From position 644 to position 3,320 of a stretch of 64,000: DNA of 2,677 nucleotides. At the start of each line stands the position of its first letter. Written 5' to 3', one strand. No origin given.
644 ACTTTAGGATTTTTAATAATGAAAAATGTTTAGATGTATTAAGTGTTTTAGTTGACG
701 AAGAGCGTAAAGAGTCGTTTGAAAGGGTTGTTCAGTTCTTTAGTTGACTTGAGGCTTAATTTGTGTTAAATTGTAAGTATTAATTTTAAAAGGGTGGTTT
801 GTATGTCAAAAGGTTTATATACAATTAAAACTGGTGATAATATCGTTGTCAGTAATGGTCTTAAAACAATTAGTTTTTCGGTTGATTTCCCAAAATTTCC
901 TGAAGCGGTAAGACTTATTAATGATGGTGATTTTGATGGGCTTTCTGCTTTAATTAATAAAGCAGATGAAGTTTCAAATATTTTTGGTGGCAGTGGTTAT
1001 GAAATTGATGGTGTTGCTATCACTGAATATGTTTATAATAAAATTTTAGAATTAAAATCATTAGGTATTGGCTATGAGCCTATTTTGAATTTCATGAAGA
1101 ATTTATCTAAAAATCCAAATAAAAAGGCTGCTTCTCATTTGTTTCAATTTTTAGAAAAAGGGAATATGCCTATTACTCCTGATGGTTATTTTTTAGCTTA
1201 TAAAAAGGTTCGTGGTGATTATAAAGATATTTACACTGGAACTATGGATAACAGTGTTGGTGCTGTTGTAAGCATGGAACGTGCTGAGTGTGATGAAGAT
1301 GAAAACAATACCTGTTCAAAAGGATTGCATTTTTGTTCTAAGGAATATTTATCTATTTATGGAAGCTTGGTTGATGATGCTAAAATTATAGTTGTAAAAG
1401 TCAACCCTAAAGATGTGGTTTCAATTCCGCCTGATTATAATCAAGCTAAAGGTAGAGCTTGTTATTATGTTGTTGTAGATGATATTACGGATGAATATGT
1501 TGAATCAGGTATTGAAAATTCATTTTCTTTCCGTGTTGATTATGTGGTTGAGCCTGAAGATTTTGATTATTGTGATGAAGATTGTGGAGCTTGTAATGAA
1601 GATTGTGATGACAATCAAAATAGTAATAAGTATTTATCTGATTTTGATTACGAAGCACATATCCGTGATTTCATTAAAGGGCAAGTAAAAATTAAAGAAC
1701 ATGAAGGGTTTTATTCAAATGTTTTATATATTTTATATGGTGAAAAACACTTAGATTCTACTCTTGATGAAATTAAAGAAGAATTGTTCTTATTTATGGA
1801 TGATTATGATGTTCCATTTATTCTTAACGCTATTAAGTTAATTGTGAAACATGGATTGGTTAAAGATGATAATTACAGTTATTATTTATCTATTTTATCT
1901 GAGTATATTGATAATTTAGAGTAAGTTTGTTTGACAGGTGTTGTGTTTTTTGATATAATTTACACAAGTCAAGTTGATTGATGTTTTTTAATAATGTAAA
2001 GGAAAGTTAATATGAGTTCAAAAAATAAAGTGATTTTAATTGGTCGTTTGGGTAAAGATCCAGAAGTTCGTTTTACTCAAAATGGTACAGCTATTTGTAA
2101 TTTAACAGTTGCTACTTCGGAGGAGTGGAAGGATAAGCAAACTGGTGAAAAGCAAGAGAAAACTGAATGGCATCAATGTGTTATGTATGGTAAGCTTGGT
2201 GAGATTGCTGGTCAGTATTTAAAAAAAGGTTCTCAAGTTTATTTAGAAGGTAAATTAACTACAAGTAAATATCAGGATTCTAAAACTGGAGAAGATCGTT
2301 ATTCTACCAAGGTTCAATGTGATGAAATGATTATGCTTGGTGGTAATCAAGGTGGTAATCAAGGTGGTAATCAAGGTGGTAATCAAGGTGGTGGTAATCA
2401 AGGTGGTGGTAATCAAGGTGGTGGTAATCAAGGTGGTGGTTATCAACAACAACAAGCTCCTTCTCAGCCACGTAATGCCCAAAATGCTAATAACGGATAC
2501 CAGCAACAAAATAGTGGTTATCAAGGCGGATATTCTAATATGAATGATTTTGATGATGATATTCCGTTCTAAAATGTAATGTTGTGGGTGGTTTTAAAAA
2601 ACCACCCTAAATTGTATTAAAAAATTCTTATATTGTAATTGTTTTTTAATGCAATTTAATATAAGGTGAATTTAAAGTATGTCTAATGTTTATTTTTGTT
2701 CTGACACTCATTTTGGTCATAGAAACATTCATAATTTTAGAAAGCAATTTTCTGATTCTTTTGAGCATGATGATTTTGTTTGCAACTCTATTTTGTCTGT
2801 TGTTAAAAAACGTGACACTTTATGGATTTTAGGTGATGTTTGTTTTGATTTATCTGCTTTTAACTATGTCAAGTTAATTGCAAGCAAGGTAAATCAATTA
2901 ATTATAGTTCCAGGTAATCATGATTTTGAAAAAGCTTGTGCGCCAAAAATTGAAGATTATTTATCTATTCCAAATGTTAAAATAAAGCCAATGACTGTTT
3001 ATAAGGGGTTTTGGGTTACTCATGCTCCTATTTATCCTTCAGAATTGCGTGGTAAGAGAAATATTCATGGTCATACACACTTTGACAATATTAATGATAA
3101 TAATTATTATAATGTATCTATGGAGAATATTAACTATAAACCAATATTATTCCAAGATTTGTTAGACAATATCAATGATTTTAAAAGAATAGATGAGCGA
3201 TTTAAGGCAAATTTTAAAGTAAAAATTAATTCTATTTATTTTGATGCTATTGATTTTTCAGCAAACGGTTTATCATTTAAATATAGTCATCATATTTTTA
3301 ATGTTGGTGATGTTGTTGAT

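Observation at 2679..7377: Contiguous c-di-GMP signalling module on a phage-like genome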

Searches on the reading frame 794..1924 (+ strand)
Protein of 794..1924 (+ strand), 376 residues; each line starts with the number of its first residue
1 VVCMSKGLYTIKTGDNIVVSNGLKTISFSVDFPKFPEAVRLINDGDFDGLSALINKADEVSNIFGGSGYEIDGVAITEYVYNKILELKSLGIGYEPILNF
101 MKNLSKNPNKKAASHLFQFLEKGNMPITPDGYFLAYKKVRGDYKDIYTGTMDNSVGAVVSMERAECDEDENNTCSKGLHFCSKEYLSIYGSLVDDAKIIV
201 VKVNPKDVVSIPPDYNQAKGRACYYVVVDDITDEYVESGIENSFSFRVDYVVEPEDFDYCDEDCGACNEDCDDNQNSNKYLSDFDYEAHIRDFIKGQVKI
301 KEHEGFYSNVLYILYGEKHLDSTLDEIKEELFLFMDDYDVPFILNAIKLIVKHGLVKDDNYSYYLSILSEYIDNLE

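Call 3: search_protein_families(library=pfam, proteins=[window:794-1924:+], max_evalue=0.1)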
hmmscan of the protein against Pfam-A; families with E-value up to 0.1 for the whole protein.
window:794-1924:+ (376 aa): 0 families

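Call 9: search_protein_families(library=phrogs, proteins=[window:794-1924:+], max_evalue=0.001)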
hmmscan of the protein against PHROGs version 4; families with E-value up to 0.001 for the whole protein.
window:794-1924:+ (376 aa): 5 families
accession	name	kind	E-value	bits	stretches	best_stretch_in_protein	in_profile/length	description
phrog_609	-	lysis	7.2e-62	210.6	1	10-237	819-1050/1055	RIIB lysis inhibitor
phrog_11221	-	lysis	1.3e-45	157.6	1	72-248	80-250/543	RIIB lysis inhibitor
phrog_36818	-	lysis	1.6e-45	155.7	1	93-237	6-151/163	RIIB lysis inhibitor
phrog_3803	-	lysis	3.1e-36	126.6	1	67-237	349-518/530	RIIB lysis inhibitor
phrog_2886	-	lysis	8.2e-29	102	1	99-235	197-336/552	RIIB lysis inhibitor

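Call 15: search_dna_similar(query=window:794-1924:+, collection=phages, mode=protein, max_rows=15)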
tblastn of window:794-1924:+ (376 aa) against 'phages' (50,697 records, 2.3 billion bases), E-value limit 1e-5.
Records with a match: 2905; places in all: 2913; records where one place covers at least 80% of the query: 2.
Best place of each record, by identity: <60% 2905.
By first word of the organism name: Escherichia 926; Klebsiella 379; Salmonella 287; Vibrio 177; Shigella 118; Pseudomonas 117; Streptomyces 93; Aeromonas 81; Acinetobacter 73; Erwinia 63; and 71 more.
By host as written in the record: - 375; Escherichia coli 366; Klebsiella pneumoniae 131; Escherichia coli O157:H7 54; Pseudomonas aeruginosa 42; Escherichia coli K-12 MG1655 41; Salmonella enterica 38; Streptomyces griseus ATCC 10137 32; and 683 more.
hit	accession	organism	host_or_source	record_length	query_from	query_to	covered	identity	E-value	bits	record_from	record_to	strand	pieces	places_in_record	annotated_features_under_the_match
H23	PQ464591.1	Erwinia phage Vettismorki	Erwinia aphidicola B01_5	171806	17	251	63%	42.1%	8e-48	179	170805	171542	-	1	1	similar to RIIB lysis inhibitor | hypothetical protein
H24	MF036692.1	Serratia phage X20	Serratia sp. ATCC 39006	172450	17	251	63%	42.1%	9e-48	179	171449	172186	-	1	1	protector from prophage-induced early lysis | hypothetical protein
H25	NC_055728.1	Serratia phage X20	Serratia sp. ATCC 39006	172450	17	251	63%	42.1%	9e-48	179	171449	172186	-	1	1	RIIB lysis inhibitor | hypothetical protein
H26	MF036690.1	Serratia phage CHI14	Serratia sp. ATCC 39006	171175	17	251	63%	42.1%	1e-47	179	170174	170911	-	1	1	protector from prophage-induced early lysis | hypothetical protein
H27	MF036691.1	Serratia phage CBH8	Serratia sp. ATCC 39006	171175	17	251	63%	42.1%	1e-47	179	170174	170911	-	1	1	protector from prophage-induced early lysis | hypothetical protein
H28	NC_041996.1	Serratia phage CHI14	Serratia sp. ATCC 39006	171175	17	251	63%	42.1%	1e-47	179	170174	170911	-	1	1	RIIB lysis inhibitor | hypothetical protein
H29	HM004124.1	Acinetobacter phage Acj9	Acinetobacter johnsonii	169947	17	321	81%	32.3%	3e-38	152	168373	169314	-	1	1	rIIB: rIIB protector from prophage-induced early lysis | denB: DenB DNA endonuclease IV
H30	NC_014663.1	Acinetobacter phage Acj9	Acinetobacter johnsonii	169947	17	321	81%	32.3%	3e-38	152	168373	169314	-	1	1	rIIB: RIIB lysis inhibitor | denB: DenB-like DNA endonuclease IV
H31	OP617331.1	Serratia phage vB_SspM_LC53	Serratia sp. ATCC 39006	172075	17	251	63%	41.7%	5e-47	177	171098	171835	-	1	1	protector from prophage-induced early lysis (rIIB) | hypothetical protein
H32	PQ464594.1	Erwinia phage Gravdalen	Erwinia aphidicola N2_6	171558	17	251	63%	41.7%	6e-47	177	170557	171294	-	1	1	similar to RIIB lysis inhibitor | hypothetical protein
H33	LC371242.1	Escherichia phage EcS1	Escherichia coli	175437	17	251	63%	41.7%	1e-46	176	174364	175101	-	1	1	Protector from prophage-induced early lysis | Hypothetical protein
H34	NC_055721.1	Escherichia phage EcS1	Escherichia coli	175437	17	251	63%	41.7%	1e-46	176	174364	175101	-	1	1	RIIB lysis inhibitor | Hypothetical protein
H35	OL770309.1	Erwinia phage Virsaitis27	Erwinia rhapontici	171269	17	251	63%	41.3%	2e-46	175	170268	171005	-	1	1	rIIB protector from prophage-induced early lysis | hypothetical protein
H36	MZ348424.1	Kosakonia phage Kc304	Kosakonia cowanii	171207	17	251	63%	41.3%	2e-46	175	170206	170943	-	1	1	hypothetical protein (x2)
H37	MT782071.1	Escherichia phage JN02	Escherichia coli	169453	37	250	57%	43.3%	5e-40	156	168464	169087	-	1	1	hypothetical protein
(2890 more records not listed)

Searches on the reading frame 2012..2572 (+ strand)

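Call 3: search_protein_families(library=pfam, proteins=[window:2012-2572:+], max_evalue=0.1)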
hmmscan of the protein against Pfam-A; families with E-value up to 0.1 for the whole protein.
window:2012-2572:+ (186 aa): 1 family
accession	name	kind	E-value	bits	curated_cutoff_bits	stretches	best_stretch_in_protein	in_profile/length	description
PF00436.31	SSB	-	7.6e-38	129.2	26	1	5-108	2-103/104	Single-strand binding protein family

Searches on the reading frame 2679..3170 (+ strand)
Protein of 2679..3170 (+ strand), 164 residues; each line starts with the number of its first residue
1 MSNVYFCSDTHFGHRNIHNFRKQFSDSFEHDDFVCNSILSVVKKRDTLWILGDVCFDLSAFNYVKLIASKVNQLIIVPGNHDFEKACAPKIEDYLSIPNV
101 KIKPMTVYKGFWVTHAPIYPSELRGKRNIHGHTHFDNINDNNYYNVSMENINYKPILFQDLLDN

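Call 68: search_dna_similar(query=window:2679-3170:+, collection=phages, mode=protein, max_rows=25, rows=spread)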
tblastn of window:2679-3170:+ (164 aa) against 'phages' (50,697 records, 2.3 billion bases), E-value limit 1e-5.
Records with a match: 1374; places in all: 1383; records where one place covers at least 80% of the query: 1208.
Best place of each record, by identity: <60% 1374.
By first word of the organism name: Salmonella 426; Escherichia 231; Rheinheimera 115; Vibrio 73; Staphylococcus 70; Enterococcus 68; Acinetobacter 65; Bacillus 54; Aeromonas 27; Stenotrophomonas 17; and 49 more.
By host as written in the record: - 160; Rheinheimera sp. BAL341 115; Escherichia coli 86; Salmonella enterica subsp. enterica serovar Enteritidis PT1 56; Salmonella enterica 49; Salmonella sp. 36; Salmonella enterica subsp. enterica serovar Typhimurium 29; Salmonella enterica subsp. enterica serovar Enteritidis 27; and 340 more.
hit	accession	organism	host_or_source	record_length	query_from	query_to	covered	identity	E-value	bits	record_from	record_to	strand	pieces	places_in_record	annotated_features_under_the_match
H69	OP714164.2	Pseudomonas phage vB_PsaM_M1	Pseudomonas sp. ZM01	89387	1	161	98%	45.7%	4e-35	134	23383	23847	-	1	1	phosphoesterase | hypothetical protein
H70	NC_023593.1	Escherichia phage KBNP1711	Escherichia coli KBP1711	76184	1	161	98%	40.4%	4e-25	105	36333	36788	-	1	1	phosphoesterase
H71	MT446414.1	Escherichia virus TH43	Escherichia coli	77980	1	161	98%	39.1%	5e-25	105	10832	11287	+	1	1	record has no annotation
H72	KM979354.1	Escherichia phage DT57C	Escherichia coli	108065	1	164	100%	37.2%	2e-29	117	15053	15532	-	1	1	hypothetical protein | serine/threonine protein phosphatase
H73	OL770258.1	Acinetobacter phage AB-Navy1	Acinetobacter baumannii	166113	1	163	99%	37.4%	1e-29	118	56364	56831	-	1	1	metallophosphatase | hypothetical protein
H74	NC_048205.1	Escherichia phage vB_Eco_mar004NP2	sea water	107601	1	164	100%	36.6%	3e-29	117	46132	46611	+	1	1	phosphoesterase | NinI-like serine-threonine phosphatase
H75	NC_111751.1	Salmonella phage MET_P1_137_112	wastewater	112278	3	162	98%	36.7%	4e-20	120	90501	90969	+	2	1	phosphoesterase (x2)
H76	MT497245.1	Rheinheimera phage vB_RspM_barba_12-6G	Rheinheimera sp. BAL341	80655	1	163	99%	35.2%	8e-26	107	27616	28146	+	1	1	putative serine/threonine protein phosphatase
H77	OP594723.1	Salmonella phage PS3-1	Salmonella enterica subsp. enterica ...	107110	4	164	98%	35.2%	2e-21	96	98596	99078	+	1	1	phosphoesterase | hypothetical protein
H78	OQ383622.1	Salmonella phage MET_P1_179_112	wastewater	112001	4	164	98%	34.8%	5e-22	97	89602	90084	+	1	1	phosphoesterase | hypothetical protein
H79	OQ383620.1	Salmonella phage MET_P1_100_107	wastewater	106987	6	164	97%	35.0%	3e-21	95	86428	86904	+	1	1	putative serine/threonine protein phosphatase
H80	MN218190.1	Salmonella phage 9-29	Salmonella enterica subsp. enterica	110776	4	164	98%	33.9%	3e-20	92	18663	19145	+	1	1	putative serine/threonine protein phosphatase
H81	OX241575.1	Vibrio phage 120E34-1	Seawater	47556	1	163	99%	33.3%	6e-22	97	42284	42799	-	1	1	calcineurin-like phosphoesterase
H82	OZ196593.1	Vibrio phage K567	Seawater and oysters mix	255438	1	152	93%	34.2%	1e-19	90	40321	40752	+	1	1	phosphoesterase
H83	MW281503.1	Bacillus phage Anthos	Bacillus thuringiensis subsp. kurstaki ...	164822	3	163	98%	30.6%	1e-8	59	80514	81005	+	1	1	metallophosphoesterase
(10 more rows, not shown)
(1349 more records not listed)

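Call 83: find_related_loci(query=A6, collection=metagenome_contigs, flank=6000)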
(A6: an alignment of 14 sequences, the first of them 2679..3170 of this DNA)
Query A6 (164 aa) in metagenome_contigs; peptide patterns used: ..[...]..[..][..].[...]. (x = any residue, [..] = any of these).
356 stretches matched a pattern; 342 encode a relative of the query (tblastn E <= 1e-3); the best 80 are kept; 80 distinct loci.
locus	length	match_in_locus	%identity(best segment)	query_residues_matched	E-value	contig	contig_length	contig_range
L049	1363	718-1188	49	4-161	3e-56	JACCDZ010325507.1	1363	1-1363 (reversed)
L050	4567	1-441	49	14-161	8e-49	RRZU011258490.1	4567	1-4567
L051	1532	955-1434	47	4-164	2e-48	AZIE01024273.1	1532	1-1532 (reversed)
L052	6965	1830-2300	46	4-161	2e-47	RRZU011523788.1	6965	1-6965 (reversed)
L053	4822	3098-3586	47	1-161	5e-44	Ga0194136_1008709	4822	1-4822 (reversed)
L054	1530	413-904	46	1-162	6e-45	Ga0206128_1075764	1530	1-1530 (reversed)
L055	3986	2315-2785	46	1-161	5e-44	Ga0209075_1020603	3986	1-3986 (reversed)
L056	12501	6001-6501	44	1-163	8e-44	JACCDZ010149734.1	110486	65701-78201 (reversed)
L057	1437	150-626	43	1-162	1e-43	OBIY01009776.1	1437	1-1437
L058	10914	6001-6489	43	1-163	6e-42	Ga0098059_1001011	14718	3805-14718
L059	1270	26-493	45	1-161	2e-43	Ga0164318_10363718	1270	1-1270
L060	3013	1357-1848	44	1-162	1e-41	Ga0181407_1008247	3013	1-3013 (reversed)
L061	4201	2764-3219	42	1-161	4e-40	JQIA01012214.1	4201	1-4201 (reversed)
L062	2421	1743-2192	43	1-156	5e-40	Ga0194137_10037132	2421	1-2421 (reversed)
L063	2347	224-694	42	1-163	4e-39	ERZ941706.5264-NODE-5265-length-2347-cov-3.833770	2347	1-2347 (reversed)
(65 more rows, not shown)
